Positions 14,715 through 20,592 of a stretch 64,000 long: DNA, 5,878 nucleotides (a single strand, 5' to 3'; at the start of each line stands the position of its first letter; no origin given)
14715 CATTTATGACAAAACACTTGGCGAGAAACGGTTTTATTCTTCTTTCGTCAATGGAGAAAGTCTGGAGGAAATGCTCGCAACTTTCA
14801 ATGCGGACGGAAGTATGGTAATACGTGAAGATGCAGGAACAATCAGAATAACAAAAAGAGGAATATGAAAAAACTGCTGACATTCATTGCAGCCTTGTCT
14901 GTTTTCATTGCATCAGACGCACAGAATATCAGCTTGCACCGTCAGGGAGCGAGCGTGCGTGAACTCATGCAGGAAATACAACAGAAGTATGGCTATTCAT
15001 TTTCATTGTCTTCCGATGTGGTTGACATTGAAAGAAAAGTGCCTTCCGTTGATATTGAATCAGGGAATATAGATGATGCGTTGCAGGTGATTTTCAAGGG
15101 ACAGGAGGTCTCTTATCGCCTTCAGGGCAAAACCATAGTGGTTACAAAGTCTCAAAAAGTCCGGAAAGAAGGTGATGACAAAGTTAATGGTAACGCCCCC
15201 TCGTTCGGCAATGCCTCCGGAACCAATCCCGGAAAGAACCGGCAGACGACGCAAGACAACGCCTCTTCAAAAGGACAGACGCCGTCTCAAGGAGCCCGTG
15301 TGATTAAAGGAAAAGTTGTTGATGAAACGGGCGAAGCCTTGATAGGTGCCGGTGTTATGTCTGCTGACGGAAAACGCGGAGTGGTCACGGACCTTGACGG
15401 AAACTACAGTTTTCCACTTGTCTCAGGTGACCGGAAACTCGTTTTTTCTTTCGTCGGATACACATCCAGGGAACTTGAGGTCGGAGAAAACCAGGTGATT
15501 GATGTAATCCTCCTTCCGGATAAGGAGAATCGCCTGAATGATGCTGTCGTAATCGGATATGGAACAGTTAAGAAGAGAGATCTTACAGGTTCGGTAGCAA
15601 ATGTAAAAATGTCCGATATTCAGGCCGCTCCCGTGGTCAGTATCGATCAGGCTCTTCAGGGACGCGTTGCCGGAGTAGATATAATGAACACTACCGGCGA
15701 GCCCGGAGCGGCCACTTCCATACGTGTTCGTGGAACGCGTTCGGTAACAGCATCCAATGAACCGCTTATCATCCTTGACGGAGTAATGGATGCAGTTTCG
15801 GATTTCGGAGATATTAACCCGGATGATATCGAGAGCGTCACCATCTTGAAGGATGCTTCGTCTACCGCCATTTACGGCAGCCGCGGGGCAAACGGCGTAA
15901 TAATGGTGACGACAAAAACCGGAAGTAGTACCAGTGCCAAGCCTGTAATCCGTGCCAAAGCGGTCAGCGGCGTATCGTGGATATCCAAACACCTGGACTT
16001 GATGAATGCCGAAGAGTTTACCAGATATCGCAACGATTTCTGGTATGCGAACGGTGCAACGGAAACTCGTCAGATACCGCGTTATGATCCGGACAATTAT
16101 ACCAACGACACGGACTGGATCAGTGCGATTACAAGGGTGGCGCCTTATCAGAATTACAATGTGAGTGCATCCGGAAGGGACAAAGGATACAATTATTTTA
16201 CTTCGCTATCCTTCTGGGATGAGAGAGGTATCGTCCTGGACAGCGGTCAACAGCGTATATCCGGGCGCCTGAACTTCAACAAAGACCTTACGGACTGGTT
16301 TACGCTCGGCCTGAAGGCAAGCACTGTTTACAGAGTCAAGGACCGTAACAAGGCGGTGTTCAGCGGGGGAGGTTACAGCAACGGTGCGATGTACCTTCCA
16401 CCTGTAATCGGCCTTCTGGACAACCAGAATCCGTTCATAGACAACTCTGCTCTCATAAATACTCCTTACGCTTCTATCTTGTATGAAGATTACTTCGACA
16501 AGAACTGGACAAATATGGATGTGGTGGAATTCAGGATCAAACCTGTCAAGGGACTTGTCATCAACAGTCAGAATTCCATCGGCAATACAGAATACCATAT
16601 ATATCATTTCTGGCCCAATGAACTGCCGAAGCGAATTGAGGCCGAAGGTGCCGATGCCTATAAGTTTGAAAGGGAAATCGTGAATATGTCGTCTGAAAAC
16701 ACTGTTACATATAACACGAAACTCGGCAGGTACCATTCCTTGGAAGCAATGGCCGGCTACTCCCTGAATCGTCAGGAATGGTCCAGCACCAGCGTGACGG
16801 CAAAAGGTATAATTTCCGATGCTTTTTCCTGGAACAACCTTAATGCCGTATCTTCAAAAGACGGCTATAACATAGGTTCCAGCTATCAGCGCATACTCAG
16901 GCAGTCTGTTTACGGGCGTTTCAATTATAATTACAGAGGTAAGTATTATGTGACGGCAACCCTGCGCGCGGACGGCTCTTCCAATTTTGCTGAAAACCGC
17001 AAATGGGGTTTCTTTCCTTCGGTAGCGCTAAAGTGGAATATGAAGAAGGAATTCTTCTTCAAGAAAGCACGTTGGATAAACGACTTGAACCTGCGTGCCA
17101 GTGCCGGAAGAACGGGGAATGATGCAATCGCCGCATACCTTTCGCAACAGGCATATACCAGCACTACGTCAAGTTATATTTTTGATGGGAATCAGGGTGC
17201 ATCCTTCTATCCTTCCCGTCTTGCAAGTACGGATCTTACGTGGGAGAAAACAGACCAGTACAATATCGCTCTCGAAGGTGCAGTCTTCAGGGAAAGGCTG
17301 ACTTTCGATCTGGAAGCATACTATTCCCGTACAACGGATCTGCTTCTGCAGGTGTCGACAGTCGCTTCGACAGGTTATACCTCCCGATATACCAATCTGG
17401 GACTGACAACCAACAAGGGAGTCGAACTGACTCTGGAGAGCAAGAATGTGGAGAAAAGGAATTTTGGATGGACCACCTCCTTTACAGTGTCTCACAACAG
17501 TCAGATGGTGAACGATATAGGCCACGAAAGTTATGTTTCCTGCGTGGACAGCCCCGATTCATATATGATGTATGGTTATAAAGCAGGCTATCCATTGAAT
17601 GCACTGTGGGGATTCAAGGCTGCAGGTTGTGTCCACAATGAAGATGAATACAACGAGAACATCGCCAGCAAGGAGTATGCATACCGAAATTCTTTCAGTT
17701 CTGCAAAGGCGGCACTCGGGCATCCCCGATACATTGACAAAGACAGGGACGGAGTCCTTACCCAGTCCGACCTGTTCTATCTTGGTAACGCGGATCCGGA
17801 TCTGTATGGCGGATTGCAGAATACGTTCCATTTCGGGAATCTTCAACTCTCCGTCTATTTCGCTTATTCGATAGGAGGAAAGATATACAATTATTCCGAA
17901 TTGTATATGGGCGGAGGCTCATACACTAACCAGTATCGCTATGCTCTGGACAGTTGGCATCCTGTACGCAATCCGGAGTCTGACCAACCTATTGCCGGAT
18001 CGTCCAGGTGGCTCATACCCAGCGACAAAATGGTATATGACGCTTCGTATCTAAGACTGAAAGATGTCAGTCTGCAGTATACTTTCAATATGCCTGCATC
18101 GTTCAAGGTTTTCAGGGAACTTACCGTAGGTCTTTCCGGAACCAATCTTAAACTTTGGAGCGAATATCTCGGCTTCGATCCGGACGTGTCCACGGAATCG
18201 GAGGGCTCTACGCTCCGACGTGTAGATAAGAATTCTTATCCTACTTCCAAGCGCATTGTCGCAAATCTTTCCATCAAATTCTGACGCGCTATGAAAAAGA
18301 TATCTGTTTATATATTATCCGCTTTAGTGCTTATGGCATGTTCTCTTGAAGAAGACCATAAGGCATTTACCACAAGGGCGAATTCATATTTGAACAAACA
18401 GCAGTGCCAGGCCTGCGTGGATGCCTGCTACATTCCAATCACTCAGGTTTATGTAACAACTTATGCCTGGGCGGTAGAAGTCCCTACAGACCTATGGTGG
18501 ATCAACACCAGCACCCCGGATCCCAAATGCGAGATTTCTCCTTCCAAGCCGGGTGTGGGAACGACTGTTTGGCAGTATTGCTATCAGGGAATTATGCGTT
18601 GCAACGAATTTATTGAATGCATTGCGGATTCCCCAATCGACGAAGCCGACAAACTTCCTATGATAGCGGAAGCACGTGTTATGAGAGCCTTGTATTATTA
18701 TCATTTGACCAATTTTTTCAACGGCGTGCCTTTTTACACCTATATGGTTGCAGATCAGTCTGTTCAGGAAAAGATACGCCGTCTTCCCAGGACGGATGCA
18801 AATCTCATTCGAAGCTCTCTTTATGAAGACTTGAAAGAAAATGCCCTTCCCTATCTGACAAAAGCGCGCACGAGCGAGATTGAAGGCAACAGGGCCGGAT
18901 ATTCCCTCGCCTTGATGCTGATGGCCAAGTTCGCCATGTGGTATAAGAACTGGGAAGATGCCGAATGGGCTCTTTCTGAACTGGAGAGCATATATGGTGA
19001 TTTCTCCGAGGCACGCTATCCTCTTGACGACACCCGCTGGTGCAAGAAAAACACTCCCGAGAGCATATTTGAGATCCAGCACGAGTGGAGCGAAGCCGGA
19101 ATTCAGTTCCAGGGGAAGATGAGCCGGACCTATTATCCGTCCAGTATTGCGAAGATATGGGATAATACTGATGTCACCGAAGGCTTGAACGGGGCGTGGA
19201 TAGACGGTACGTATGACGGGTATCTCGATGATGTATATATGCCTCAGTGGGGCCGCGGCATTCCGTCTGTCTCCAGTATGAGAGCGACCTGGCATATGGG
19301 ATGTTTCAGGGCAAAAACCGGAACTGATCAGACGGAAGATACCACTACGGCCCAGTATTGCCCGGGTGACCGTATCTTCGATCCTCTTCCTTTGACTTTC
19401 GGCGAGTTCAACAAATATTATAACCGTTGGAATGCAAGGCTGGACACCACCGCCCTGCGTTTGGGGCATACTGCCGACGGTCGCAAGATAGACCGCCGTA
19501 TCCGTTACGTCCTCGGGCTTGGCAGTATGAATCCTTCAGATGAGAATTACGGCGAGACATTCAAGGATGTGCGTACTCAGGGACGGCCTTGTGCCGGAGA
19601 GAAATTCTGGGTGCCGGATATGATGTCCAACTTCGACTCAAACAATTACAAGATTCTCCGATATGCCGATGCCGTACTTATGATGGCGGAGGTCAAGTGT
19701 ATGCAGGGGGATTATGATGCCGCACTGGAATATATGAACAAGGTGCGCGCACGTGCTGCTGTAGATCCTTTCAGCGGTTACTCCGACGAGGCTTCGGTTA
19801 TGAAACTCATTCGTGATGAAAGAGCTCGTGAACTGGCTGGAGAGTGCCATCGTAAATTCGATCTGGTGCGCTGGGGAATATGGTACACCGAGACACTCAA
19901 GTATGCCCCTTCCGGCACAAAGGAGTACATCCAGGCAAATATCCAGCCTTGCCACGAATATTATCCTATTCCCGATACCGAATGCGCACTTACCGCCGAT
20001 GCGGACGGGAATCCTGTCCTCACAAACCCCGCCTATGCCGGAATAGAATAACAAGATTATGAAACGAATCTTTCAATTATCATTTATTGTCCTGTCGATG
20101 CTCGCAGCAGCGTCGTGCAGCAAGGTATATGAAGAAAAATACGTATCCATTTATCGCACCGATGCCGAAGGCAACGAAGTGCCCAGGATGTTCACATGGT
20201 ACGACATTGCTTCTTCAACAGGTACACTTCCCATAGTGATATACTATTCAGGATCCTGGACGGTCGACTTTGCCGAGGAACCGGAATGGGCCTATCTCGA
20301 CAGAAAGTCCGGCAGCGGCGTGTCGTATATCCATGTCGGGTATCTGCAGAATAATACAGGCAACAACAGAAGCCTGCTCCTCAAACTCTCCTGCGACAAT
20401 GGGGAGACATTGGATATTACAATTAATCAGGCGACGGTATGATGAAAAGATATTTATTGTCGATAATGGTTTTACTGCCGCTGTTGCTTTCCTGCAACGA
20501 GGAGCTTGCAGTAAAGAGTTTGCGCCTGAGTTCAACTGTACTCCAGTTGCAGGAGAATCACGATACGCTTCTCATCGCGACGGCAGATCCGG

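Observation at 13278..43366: A 30-kb ECF-sigma/SusCD locus dominated by phosphoesterases: candidate utilisation system for a phosphodiester-linked or phosphorylated glycopolymer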

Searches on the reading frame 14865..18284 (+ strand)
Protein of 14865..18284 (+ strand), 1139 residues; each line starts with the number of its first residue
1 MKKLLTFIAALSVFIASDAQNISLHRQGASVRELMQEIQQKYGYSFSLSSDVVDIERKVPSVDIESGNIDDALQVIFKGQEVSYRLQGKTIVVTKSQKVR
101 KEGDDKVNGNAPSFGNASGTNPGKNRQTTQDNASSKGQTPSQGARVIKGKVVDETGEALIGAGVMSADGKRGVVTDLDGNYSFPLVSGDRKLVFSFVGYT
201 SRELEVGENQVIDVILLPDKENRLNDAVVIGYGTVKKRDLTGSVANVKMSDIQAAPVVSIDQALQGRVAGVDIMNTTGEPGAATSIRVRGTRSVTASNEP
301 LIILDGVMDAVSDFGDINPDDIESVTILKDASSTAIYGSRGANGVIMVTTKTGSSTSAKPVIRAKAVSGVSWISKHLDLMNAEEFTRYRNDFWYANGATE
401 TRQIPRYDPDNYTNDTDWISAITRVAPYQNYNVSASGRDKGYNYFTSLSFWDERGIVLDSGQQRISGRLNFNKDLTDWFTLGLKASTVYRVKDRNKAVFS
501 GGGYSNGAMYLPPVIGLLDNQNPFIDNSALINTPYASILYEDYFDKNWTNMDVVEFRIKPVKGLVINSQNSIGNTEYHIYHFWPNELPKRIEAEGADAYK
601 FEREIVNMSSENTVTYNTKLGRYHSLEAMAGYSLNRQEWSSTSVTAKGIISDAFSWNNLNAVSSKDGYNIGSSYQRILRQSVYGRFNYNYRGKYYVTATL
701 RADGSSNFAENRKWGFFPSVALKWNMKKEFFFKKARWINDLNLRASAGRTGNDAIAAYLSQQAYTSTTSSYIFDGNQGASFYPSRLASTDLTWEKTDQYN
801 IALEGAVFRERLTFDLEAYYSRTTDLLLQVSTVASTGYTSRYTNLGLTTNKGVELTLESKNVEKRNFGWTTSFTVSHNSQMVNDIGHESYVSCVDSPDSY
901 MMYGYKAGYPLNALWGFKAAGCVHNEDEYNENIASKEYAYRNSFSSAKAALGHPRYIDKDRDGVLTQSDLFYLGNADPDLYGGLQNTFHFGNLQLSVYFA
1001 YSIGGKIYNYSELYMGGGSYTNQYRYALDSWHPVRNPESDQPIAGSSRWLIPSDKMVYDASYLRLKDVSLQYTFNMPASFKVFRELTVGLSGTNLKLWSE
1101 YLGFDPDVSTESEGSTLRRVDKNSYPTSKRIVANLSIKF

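Call 3: search_protein_families(library=pfam, proteins=[window:14865-18284:+], max_evalue=0.01)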
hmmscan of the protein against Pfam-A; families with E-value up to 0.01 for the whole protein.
window:14865-18284:+ (1139 aa): 5 families
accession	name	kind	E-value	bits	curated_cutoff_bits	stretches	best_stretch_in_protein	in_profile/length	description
PF07715.20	Plug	-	4.1e-20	72.7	23.9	1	236-345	1-107/107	TonB-dependent Receptor Plug Domain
PF13715.12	CarbopepD_reg_2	-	2.7e-16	59.8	32.2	1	147-229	1-88/88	CarboxypepD_reg-like domain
PF13620.12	CarboxypepD_reg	-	5.6e-10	39.9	32.3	1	147-214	2-79/82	Carboxypeptidase regulatory-like domain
PF07660.19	STN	-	2.1e-07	31.1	28.4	1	44-95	1-51/52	Secretin and TonB N terminus short domain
PF16344.10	FecR_C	-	0.0069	16.8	24.4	0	29-93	7-70/70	FecR, C-terminal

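Call 32: search_protein_families(library=ncbifam, proteins=[window:14865-18284:+], max_evalue=0.001)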
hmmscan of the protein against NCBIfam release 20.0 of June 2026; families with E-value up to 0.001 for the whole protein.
window:14865-18284:+ (1139 aa): 2 families
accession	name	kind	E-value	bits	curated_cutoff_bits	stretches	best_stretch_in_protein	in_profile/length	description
TIGR04056.1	OMP_RagA_SusC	subfamily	1.6e-234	781.5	368.25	1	146-1139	2-981/981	SusC/RagA family TonB-linked outer membrane protein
TIGR04057.1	SusC_RagA_signa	signature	4.4e-19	68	46.2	1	321-351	1-31/31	SusC/RagA subfamily TonB-dependent outer membrane receptor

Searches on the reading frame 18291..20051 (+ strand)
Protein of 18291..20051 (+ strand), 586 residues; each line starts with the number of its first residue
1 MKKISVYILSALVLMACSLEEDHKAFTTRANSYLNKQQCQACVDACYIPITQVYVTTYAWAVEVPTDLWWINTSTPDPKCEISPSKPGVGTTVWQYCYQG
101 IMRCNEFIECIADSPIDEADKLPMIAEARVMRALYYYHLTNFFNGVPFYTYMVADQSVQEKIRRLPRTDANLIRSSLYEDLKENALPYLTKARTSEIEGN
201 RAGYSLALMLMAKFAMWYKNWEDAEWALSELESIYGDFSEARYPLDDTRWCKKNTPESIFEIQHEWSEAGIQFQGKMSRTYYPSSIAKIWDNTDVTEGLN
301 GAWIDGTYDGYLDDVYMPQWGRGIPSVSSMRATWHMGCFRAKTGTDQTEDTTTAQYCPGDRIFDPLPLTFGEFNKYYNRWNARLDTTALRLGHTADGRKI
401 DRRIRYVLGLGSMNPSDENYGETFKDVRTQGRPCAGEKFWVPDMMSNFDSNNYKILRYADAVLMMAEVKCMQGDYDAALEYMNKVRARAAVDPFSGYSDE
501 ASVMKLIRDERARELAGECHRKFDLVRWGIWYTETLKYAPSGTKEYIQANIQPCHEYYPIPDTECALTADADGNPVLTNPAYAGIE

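Call 3: search_protein_families(library=pfam, proteins=[window:18291-20051:+], max_evalue=0.01)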
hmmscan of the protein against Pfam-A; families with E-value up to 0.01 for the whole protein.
window:18291-20051:+ (586 aa): 5 families
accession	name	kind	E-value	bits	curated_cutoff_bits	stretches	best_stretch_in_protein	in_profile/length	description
PF07980.17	SusD_RagB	-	1.8e-27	97.2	23.1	1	438-568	137-288/297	SusD family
PF14322.12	SusD-like_3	-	1e-10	42.6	27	1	89-179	73-149/191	Starch-binding associating with outer membrane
PF14559.12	TPR_19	-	0.00022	21.9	25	0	458-492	24-58/68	Tetratricopeptide repeat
PF12771.13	SusD-like_2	-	0.00031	20.1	27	1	88-156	55-123/415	Starch-binding associating with outer membrane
PF13424.12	TPR_12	-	0.0062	17.1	30.1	0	464-491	8-35/77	Tetratricopeptide repeat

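Call 32: search_protein_families(library=ncbifam, proteins=[window:18291-20051:+], max_evalue=0.001)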
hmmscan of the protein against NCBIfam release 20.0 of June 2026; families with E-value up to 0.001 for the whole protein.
window:18291-20051:+ (586 aa): 2 families
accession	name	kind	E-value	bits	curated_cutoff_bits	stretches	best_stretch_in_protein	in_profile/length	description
NF033071.0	SusD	exception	2.7e-18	65.5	725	2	451-567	437-548/558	starch-binding outer membrane lipoprotein SusD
NF033072.0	NanU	exception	4.8e-07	29.2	425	0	451-490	387-424/521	SusD family outer membrane lipoprotein NanU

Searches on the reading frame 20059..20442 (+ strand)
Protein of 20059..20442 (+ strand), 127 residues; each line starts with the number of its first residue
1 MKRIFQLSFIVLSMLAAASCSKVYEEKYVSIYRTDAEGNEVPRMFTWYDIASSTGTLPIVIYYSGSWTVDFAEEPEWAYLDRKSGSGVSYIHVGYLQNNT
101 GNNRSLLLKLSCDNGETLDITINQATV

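Call 3: search_protein_families(library=pfam, proteins=[window:20059-20442:+], max_evalue=0.01)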
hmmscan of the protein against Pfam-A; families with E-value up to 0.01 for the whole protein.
window:20059-20442:+ (127 aa): 1 family
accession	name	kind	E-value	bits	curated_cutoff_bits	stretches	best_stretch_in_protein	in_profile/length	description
PF13004.13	BACON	-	3.2e-05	24.2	25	1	68-125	2-61/61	Putative binding domain, N-terminal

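Call 6: search_protein_families(library=ncbifam, proteins=[window:20059-20442:+], max_evalue=0.01)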
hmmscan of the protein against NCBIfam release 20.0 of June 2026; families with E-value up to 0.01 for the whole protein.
window:20059-20442:+ (127 aa): 0 families
